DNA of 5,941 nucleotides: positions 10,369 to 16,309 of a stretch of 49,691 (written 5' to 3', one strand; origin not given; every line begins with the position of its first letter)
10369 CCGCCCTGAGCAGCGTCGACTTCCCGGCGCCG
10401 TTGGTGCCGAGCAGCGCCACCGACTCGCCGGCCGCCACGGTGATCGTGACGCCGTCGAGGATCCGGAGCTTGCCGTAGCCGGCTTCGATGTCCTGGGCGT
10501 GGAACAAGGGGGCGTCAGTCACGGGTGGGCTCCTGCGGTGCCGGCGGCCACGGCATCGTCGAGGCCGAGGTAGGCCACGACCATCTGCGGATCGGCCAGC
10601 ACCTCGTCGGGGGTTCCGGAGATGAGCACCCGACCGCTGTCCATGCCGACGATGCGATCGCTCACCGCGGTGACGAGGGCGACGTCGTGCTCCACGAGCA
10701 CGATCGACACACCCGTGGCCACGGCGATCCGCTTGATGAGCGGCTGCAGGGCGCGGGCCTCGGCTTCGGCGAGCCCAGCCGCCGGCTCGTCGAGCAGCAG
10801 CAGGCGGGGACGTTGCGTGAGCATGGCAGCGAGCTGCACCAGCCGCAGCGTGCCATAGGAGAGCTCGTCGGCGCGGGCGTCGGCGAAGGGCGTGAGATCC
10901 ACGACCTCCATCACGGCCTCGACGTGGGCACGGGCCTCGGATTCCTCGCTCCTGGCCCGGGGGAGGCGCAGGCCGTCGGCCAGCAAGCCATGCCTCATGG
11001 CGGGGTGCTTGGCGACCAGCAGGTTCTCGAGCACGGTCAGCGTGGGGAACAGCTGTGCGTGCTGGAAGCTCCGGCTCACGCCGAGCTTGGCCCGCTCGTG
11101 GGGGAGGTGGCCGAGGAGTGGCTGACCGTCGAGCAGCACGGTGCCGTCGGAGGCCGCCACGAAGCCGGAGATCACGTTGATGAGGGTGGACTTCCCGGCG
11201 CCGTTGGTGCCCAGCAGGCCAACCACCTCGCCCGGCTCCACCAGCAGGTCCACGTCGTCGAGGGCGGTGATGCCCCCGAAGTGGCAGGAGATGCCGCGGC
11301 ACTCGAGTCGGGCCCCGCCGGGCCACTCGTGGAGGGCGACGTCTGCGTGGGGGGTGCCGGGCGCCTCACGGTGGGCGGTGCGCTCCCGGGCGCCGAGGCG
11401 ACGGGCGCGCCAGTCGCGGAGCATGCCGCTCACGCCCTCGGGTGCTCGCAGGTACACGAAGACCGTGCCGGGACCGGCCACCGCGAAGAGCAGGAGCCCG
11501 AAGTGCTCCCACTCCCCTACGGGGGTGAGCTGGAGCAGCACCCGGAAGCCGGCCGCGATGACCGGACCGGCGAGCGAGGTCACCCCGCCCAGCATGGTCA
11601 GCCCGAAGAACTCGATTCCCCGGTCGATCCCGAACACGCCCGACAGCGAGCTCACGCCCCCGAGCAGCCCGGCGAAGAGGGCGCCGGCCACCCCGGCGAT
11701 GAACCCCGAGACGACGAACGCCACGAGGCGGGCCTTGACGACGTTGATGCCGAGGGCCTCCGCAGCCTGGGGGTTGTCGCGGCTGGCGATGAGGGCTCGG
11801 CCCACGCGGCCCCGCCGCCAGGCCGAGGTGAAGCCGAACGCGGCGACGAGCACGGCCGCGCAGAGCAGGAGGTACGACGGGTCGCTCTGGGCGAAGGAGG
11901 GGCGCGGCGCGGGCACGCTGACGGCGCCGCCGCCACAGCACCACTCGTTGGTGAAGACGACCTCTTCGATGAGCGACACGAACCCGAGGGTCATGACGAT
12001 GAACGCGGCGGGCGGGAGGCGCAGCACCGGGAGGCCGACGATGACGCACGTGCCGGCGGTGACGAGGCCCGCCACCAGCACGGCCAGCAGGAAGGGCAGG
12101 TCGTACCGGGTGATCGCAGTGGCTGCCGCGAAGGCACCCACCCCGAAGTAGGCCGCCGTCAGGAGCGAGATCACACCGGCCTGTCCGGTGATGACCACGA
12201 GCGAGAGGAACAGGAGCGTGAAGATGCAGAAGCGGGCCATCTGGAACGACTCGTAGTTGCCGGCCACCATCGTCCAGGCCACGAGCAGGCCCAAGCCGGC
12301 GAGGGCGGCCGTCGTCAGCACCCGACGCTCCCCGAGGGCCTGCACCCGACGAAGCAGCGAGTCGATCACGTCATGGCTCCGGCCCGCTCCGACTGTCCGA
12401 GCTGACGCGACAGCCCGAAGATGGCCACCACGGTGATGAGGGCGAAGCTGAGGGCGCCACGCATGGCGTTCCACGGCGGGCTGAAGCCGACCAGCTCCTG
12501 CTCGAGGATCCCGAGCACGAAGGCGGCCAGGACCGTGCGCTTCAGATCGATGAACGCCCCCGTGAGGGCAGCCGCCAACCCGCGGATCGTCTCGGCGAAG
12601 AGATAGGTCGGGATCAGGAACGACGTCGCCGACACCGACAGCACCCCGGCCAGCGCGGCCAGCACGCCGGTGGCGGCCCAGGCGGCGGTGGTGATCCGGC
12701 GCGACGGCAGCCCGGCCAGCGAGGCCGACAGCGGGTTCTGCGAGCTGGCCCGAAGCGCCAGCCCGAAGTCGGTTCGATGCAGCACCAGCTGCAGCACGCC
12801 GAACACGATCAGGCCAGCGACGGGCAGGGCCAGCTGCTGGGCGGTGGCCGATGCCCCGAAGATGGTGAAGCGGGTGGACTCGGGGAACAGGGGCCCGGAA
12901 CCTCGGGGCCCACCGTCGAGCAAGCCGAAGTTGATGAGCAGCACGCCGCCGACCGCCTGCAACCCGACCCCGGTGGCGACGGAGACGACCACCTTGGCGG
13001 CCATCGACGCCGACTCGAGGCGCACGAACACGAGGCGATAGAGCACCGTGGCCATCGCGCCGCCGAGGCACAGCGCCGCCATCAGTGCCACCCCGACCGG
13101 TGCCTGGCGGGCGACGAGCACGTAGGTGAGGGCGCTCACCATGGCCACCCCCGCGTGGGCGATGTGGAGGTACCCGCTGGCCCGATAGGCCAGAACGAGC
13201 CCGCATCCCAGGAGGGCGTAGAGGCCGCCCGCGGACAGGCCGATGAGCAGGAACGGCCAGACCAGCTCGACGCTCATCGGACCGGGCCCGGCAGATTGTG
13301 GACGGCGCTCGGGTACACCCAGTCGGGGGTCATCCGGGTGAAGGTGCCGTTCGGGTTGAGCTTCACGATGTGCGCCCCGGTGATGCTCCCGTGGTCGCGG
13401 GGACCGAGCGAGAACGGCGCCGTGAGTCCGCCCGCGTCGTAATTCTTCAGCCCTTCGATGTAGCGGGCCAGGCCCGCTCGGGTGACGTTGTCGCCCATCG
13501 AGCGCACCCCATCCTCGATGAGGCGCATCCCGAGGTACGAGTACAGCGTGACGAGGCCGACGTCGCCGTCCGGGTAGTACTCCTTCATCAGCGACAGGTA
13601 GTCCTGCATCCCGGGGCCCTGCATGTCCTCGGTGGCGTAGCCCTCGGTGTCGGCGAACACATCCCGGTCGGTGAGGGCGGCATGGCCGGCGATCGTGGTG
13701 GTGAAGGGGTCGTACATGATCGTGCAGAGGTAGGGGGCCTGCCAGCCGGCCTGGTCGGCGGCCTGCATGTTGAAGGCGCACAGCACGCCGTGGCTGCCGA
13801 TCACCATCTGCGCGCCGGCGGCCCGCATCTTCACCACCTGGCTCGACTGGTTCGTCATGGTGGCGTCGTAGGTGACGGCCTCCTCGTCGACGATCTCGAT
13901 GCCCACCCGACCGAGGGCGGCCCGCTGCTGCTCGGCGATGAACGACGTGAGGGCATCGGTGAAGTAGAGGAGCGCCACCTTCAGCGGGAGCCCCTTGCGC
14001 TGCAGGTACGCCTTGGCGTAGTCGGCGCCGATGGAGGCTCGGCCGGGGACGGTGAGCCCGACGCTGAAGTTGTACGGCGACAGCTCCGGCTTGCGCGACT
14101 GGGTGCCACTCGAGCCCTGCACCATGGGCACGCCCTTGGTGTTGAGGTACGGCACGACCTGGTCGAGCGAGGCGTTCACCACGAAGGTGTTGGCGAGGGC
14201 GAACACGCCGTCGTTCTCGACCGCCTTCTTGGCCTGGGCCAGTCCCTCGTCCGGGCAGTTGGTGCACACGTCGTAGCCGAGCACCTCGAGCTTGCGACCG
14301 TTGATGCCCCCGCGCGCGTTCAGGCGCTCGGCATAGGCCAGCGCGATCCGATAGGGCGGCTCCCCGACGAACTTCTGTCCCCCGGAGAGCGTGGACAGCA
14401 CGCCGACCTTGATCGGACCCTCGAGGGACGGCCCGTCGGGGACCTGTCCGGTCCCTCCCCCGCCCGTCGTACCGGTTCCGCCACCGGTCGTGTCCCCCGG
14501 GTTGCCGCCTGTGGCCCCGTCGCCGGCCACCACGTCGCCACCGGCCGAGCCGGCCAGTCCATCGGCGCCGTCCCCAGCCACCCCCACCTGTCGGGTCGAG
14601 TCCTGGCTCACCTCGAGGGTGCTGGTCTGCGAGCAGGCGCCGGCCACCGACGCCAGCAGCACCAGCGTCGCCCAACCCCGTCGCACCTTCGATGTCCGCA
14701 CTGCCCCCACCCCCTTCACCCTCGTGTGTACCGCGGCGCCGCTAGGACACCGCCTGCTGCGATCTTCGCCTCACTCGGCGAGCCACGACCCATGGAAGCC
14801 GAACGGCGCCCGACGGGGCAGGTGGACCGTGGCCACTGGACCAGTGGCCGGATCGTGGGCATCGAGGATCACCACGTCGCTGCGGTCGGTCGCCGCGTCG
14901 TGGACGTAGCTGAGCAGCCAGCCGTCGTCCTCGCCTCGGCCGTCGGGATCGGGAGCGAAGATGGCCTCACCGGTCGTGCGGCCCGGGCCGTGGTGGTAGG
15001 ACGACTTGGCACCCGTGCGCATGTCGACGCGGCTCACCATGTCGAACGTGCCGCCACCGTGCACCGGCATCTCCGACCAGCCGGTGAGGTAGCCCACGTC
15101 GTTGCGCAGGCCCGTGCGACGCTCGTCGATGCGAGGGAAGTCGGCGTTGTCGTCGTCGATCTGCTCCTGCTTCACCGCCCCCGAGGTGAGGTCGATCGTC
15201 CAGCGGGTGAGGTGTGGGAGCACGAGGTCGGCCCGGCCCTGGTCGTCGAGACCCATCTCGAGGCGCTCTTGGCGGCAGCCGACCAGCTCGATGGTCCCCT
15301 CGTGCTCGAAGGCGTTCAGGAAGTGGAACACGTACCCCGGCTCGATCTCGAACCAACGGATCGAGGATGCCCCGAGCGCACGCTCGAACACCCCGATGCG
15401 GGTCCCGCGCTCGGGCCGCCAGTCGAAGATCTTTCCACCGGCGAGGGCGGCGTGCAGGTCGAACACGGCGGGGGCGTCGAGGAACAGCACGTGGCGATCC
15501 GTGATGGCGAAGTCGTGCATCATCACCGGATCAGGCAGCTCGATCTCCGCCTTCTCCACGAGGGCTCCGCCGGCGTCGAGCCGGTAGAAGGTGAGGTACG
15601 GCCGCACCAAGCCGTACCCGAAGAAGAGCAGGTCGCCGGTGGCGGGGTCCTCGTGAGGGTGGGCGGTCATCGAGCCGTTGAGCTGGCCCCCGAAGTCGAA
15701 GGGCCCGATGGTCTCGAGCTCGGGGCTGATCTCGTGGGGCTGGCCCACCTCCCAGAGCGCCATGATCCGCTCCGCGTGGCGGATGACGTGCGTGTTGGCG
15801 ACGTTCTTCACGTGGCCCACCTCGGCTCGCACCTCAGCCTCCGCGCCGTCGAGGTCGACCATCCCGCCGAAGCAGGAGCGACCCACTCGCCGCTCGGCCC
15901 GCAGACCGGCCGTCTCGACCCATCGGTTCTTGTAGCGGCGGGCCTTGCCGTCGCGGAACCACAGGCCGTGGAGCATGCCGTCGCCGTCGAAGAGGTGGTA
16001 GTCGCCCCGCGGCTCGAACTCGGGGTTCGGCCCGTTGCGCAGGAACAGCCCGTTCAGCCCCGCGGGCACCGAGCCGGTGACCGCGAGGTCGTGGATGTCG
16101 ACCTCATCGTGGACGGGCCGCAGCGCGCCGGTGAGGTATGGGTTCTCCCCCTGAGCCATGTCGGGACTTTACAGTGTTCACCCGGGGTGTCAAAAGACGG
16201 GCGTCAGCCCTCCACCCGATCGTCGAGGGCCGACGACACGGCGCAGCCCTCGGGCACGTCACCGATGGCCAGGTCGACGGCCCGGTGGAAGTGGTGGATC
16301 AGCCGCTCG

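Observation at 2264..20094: Six copies of a 17-bp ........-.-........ palindrome link three CCO paralogs, a Rieske oxygenase, a P450 operon, an ABC importer and a CoA ligase into one putative TetR regulon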

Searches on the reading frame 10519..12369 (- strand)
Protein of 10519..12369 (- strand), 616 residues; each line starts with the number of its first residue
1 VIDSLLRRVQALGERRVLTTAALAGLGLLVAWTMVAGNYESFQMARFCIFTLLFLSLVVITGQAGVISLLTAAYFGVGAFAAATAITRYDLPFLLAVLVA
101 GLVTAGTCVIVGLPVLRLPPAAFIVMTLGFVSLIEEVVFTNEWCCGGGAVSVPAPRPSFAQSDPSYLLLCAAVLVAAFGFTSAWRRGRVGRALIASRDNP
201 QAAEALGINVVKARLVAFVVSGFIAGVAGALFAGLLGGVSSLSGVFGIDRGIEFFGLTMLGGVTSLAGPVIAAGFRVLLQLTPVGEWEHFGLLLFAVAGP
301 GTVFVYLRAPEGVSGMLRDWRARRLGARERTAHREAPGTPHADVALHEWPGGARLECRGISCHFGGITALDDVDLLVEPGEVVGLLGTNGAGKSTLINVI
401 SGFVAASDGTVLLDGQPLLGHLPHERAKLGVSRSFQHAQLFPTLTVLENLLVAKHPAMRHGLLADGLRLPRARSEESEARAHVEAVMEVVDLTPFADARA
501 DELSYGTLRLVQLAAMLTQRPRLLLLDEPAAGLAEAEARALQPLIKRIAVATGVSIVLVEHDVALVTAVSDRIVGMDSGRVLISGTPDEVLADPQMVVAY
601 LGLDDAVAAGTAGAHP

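Call 8: search_protein_families(library=pfam, proteins=[window:10519-12369:-])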
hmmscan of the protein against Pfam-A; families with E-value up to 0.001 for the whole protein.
window:10519-12369:- (616 aa): 3 families
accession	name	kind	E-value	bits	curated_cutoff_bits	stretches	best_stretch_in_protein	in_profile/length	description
PF00005.33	ABC_tran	-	8.6e-31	107.8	25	1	370-530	1-136/137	ABC transporter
PF02653.21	BPD_transp_2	-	6.6e-29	101.3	26.8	1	45-280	7-243/269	Branched-chain amino acid transport system / permease component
PF13304.12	AAA_21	-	3.8e-07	30.9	27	1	499-533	234-271/304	AAA domain, putative AbiEii toxin, Type IV TA system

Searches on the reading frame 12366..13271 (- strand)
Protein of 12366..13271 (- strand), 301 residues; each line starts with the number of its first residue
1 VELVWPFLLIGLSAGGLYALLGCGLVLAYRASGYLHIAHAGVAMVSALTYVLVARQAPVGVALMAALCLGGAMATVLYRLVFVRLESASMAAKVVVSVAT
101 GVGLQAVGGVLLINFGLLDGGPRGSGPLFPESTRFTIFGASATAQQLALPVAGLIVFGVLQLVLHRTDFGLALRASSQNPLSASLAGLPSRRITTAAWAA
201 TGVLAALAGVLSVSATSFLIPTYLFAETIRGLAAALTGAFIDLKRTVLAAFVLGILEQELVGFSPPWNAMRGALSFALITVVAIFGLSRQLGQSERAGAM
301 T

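Call 8: search_protein_families(library=pfam, proteins=[window:12366-13271:-])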
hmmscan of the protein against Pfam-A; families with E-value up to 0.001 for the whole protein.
window:12366-13271:- (301 aa): 1 family
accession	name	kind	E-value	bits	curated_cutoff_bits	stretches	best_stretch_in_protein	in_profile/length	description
PF02653.21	BPD_transp_2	-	1.4e-24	87.1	26.8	1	9-282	3-268/269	Branched-chain amino acid transport system / permease component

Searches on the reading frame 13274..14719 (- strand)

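Call 8: search_protein_families(library=pfam, proteins=[window:13274-14719:-])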
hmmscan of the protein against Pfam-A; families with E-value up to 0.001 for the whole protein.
window:13274-14719:- (481 aa): 2 families
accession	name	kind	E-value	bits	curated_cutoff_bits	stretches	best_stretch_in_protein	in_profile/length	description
PF13458.12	Peripla_BP_6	-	5.1e-45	155.1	31.7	1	102-458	1-342/343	Periplasmic binding protein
PF13433.12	Peripla_BP_5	-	0.00023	20.9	27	1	103-179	1-76/363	Periplasmic binding protein domain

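Call 57: search_protein_families(library=ncbifam, proteins=[window:13274-14719:-], max_evalue=0.00001)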
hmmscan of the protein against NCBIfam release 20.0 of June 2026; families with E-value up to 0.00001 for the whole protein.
window:13274-14719:- (481 aa): 1 family
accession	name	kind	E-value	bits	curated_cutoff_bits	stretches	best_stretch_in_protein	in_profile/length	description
NF011933.0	PRK15404.1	subfamily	9.5e-09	34.8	477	1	102-306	26-221/370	high-affinity branched-chain amino acid ABC transporter substrate-binding protein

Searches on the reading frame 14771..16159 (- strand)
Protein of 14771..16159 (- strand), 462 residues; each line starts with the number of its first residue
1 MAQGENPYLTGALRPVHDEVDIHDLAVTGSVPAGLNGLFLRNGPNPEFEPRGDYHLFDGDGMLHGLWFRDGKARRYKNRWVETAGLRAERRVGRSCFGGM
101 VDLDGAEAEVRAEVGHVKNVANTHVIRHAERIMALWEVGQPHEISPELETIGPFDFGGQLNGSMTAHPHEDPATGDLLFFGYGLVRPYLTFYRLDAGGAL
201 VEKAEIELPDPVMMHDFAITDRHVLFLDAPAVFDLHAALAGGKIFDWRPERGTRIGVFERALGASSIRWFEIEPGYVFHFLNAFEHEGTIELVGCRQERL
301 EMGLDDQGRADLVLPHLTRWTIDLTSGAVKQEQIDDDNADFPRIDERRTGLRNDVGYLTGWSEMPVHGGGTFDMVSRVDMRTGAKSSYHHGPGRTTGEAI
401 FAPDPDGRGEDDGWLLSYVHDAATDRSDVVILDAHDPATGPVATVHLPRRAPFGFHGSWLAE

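Call 8: search_protein_families(library=pfam, proteins=[window:14771-16159:-])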
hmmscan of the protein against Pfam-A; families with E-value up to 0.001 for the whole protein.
window:14771-16159:- (462 aa): 1 family
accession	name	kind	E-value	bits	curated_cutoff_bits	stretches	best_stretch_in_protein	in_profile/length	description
PF03055.21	RPE65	-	6.2e-133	444.7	27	1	14-460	2-468/469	Retinal pigment epithelial membrane protein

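Call 21: search_solved_structures(query=window:14771-16159:-, max_evalue=1e-10)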
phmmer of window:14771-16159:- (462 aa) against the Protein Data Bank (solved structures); distinct sequences matched with E-value up to 1e-10: 31.
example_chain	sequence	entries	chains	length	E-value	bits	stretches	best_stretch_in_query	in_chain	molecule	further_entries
9luz_A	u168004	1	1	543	7e-79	269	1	7-461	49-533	carotenoid 9,10-dioxygenase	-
9m6z_A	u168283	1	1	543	1.3e-78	268.1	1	7-461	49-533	carotenoid 9,10-dioxygenase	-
9m3e_A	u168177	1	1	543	4.6e-78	266.3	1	7-461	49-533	carotenoid 9,10-dioxygenase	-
3npe_A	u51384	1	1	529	4.7e-70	239.9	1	9-460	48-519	9-cis-epoxycarotenoid dioxygenase 1, chloroplastic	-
5v2d_A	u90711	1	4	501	3.4e-64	220.5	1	6-460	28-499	Dioxygenase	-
7qr6_A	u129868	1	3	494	6.4e-62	213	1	6-460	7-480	Dioxygenase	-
5j53_A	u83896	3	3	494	7.9e-61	209.5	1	6-460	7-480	Carotenoid oxygenase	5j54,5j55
6xm6_A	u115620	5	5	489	9.2e-60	205.9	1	5-460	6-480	Dioxygenase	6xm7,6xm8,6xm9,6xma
6ojw_B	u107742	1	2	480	2.2e-57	198.1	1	6-460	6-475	Lignostilbene-alpha,beta-dioxygenase isozyme I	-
6ojt_B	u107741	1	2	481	2.2e-57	198.1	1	6-460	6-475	Lignostilbene-alpha,beta-dioxygenase isozyme I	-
6ojr_A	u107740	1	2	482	2.2e-57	198.1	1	6-460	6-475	Lignostilbene-alpha,beta-dioxygenase isozyme I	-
2biw_A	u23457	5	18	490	3e-56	194.3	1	26-460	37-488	APOCAROTENOID-CLEAVING OXYGENASE | Apocarotenoid-15,15'-oxygenase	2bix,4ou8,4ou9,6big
5kjd_A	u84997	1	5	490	7.1e-56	193.1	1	26-460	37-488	Apocarotenoid-15,15'-oxygenase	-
5kjb_A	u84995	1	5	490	8.7e-56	192.8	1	26-460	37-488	Apocarotenoid-15,15'-oxygenase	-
5kk0_A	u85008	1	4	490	1.6e-55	192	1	26-460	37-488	Apocarotenoid-15,15'-oxygenase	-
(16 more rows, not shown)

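Call 57: search_protein_families(library=ncbifam, proteins=[window:14771-16159:-], max_evalue=0.00001)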
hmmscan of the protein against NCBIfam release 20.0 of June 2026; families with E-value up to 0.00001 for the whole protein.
window:14771-16159:- (462 aa): 3 families
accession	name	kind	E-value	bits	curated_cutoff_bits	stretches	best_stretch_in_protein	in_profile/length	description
NF052295.1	CarotCleavDioxg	equivalog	1.4e-104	350.4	675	1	3-461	20-466/467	8'-apo-carotenoid 13,14-cleaving dioxygenase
NF053778.1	LigStilDioxAlpha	equivalog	7.4e-82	275.4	800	1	5-460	6-479/480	lignostilbene-alpha,beta-dioxygenase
NF053780.1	LigStilDioxNov2Alpha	equivalog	1.6e-74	251.1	650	1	8-461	7-477/482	lignostilbene-alpha,beta-dioxygenase NOV2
